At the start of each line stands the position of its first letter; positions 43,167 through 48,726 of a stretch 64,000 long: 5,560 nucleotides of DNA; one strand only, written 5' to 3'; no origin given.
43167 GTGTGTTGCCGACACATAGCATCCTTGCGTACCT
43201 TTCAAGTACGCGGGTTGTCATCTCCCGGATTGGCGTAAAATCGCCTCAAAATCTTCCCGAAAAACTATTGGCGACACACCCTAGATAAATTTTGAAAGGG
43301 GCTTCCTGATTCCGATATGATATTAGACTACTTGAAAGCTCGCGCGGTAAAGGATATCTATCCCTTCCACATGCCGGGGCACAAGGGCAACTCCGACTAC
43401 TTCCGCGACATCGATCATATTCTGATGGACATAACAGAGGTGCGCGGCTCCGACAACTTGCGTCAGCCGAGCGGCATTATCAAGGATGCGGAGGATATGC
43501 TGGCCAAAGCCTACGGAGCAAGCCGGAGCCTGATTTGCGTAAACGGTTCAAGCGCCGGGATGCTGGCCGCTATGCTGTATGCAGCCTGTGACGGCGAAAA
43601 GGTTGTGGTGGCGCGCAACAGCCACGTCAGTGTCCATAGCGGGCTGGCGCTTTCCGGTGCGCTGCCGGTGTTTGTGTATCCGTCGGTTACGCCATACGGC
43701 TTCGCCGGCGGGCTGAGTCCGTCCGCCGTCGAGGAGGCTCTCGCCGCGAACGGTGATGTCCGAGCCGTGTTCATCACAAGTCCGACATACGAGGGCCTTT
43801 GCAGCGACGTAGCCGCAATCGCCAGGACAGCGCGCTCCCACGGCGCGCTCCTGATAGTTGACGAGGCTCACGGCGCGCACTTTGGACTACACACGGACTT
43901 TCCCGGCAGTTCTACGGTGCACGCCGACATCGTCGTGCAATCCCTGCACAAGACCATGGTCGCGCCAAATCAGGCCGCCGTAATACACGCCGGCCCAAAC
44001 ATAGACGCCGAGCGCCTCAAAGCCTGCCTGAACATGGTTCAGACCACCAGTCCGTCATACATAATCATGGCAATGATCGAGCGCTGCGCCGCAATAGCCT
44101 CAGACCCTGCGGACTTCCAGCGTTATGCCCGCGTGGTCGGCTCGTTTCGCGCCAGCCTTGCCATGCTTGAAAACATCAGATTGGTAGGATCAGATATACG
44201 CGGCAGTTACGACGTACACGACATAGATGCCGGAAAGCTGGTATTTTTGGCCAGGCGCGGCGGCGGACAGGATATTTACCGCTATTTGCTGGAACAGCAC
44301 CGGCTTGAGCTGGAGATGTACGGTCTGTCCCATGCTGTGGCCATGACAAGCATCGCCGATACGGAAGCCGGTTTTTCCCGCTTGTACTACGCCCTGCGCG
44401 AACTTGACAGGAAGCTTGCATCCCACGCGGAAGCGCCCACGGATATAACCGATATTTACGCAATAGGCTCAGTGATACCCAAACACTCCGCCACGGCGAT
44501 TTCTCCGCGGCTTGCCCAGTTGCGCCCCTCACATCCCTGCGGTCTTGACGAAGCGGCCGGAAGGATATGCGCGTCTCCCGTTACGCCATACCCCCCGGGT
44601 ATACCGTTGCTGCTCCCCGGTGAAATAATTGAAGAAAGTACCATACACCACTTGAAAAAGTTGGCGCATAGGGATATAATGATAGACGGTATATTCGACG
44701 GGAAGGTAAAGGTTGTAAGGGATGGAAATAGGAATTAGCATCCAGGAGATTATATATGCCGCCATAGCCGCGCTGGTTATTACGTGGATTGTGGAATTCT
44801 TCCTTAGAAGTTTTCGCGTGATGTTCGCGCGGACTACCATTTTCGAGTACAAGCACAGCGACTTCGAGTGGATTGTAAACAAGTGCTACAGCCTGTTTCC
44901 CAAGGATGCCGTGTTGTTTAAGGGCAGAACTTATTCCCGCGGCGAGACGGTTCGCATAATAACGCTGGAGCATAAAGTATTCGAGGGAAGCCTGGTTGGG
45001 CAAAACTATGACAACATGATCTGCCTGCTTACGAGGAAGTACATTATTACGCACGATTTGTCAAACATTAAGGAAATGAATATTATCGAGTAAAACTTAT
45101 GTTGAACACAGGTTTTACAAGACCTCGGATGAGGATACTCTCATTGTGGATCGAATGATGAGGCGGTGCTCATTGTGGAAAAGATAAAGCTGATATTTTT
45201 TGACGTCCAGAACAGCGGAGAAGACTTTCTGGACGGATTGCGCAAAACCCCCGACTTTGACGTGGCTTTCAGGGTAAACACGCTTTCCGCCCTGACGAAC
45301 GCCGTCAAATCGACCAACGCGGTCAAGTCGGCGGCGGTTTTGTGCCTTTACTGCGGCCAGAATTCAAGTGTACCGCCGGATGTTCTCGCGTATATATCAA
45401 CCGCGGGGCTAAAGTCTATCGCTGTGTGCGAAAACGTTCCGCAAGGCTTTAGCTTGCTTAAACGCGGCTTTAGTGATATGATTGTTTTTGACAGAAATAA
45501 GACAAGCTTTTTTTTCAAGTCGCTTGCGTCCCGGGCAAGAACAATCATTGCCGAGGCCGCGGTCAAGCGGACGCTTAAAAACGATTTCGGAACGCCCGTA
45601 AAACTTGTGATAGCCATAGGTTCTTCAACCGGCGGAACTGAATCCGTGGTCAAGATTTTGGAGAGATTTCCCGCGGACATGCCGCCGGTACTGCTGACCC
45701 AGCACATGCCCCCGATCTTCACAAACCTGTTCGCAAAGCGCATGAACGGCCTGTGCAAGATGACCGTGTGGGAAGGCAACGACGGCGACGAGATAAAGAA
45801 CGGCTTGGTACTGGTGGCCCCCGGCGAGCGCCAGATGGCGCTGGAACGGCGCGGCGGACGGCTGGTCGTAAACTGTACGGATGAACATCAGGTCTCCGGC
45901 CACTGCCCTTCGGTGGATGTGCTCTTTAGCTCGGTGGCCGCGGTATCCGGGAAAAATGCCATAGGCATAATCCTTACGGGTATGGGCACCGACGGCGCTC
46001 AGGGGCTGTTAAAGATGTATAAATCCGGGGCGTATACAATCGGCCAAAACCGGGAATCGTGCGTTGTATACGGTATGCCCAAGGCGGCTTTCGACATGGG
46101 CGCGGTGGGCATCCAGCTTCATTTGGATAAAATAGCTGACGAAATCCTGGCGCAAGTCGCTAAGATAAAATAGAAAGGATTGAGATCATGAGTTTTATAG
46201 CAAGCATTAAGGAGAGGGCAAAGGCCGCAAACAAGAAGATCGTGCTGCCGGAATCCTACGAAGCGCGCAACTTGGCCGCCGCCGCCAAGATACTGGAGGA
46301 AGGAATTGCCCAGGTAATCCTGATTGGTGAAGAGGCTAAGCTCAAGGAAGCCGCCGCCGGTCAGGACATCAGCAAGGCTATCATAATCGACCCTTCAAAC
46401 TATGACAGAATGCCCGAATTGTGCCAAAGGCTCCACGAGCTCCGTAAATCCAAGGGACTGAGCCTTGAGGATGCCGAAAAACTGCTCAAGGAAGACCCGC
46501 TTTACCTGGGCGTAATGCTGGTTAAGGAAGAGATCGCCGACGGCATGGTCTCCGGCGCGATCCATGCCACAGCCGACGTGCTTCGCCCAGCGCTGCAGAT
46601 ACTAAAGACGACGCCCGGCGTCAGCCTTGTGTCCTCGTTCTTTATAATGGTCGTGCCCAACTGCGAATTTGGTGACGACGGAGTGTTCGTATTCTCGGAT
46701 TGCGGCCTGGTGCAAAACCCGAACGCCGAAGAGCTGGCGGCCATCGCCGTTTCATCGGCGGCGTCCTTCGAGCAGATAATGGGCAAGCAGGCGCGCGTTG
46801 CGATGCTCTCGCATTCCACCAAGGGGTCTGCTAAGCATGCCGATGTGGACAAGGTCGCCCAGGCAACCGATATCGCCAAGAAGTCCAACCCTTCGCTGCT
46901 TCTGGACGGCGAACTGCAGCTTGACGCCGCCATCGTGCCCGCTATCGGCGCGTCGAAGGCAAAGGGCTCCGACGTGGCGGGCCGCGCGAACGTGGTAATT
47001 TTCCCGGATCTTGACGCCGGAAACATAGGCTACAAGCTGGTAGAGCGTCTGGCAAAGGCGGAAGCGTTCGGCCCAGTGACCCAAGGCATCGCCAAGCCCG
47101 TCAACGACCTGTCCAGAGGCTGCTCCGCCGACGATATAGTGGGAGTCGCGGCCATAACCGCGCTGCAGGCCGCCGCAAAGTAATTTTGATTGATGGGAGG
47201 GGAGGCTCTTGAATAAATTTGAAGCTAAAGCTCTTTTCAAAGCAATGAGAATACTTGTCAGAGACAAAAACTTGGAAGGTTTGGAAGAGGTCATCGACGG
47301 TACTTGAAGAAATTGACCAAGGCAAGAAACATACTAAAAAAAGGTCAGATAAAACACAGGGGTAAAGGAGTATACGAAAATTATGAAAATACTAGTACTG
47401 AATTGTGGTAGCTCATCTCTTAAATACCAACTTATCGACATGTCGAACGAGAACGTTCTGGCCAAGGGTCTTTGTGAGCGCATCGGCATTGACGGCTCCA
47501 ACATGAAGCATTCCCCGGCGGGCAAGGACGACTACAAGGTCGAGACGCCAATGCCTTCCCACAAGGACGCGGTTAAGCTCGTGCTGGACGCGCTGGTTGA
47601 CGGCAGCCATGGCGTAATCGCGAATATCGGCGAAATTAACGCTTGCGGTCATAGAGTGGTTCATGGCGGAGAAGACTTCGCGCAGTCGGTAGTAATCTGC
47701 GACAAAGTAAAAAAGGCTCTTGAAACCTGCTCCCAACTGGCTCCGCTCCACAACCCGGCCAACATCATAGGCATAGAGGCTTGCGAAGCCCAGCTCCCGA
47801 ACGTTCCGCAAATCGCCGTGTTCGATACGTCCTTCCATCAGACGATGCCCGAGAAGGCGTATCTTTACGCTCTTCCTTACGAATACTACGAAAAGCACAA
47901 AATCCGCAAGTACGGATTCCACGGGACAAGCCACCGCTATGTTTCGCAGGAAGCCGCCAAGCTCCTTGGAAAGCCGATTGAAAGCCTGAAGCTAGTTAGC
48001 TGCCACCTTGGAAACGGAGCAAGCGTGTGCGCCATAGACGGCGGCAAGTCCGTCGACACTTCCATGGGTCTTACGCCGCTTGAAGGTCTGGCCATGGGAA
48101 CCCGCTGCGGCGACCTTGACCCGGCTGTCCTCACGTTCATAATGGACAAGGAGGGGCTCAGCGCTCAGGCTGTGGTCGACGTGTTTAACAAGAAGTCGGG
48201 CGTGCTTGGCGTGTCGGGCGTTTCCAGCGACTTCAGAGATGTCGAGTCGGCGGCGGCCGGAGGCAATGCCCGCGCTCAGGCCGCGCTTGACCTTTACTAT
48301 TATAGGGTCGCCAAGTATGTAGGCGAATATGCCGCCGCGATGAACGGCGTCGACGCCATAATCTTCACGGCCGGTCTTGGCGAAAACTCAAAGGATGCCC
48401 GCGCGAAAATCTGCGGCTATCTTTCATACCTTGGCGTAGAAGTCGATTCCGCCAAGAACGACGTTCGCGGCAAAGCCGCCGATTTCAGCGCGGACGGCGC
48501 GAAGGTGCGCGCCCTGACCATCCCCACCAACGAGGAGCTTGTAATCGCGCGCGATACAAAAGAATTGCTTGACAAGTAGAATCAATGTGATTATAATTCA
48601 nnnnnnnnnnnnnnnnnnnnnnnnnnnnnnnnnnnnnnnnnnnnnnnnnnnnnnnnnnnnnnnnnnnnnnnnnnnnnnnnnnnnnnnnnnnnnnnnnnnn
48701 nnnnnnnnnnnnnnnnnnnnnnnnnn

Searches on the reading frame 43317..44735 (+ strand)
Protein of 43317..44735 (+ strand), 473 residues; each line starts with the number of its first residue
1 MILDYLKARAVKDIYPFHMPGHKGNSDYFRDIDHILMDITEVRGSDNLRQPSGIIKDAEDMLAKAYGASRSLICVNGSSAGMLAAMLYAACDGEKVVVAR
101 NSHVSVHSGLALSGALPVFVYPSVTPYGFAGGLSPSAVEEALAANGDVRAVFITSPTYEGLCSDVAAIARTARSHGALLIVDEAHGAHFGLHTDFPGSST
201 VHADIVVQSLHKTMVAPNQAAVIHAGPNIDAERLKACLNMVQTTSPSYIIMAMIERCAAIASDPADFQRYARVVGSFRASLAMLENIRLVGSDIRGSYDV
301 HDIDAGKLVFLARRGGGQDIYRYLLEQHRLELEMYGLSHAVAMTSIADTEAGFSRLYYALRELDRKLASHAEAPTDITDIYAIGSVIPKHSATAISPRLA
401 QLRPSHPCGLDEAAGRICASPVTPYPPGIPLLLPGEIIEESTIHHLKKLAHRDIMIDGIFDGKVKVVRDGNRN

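Call 23: search_protein_families(library=pfam, proteins=[window:43317-44735:+], max_evalue=0.0001)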
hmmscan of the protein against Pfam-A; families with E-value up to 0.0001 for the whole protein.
window:43317-44735:+ (473 aa): 5 families
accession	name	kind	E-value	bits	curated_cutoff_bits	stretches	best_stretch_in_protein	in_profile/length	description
PF01276.26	OKR_DC_1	-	1.6e-49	169.3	27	1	9-274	10-304/417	Orn/Lys/Arg decarboxylase, major domain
PF00155.27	Aminotran_1_2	-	2.5e-11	43.8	19.7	1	45-268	34-269/361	Aminotransferase class I and II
PF01041.23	DegT_DnrJ_EryC1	-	6.7e-10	39.2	19.8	1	36-186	8-149/360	DegT/DnrJ/EryC1/StrS aminotransferase family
PF03711.20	OKR_DC_1_C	-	2.3e-09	38.1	24.2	1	408-451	66-112/132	Orn/Lys/Arg decarboxylase, C-terminal domain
PF00266.25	Aminotran_5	-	4.6e-05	23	21.5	1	54-219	44-207/371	Aminotransferase class-V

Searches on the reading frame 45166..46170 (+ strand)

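Call 23: search_protein_families(library=pfam, proteins=[window:45166-46170:+], max_evalue=0.0001)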
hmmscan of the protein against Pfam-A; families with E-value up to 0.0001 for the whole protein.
window:45166-46170:+ (335 aa): 1 family
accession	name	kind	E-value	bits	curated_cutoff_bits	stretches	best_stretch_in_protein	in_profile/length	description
PF01339.22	CheB_methylest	-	2.7e-58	197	24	1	149-327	1-174/174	CheB methylesterase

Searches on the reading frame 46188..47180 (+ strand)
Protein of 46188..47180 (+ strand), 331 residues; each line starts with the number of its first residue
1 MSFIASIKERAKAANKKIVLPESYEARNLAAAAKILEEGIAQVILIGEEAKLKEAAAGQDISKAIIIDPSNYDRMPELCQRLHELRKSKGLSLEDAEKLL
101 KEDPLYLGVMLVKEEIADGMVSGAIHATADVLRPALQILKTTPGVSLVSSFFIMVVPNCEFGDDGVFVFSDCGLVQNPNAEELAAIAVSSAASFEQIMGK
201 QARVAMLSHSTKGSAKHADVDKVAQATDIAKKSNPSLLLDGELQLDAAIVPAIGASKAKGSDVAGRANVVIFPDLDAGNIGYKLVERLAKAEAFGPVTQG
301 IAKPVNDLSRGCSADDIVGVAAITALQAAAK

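Call 23: search_protein_families(library=pfam, proteins=[window:46188-47180:+], max_evalue=0.0001)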
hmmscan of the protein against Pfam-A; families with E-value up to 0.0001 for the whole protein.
window:46188-47180:+ (331 aa): 1 family
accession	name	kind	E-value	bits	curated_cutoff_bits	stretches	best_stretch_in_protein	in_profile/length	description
PF01515.24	PTA_PTB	-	7.4e-122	407.1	24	1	2-325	1-319/319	Phosphate acetyl/butaryl transferase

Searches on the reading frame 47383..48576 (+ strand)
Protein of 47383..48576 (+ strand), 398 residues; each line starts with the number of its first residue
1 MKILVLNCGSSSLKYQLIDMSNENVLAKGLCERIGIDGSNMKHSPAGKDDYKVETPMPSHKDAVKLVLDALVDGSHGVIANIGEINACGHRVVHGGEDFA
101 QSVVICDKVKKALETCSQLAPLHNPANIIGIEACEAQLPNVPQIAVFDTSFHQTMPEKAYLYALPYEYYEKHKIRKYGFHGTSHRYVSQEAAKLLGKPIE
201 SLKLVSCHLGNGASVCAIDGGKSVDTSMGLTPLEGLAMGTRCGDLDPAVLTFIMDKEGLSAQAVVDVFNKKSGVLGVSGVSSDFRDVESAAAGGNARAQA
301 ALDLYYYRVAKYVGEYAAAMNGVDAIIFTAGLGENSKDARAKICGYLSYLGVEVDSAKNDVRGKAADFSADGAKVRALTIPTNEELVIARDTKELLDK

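Call 23: search_protein_families(library=pfam, proteins=[window:47383-48576:+], max_evalue=0.0001)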
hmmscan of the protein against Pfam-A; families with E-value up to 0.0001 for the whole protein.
window:47383-48576:+ (398 aa): 1 family
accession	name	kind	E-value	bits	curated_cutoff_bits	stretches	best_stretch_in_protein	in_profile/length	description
PF00871.23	Acetate_kinase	-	2.2e-160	534.1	22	1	2-390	1-392/392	Acetokinase family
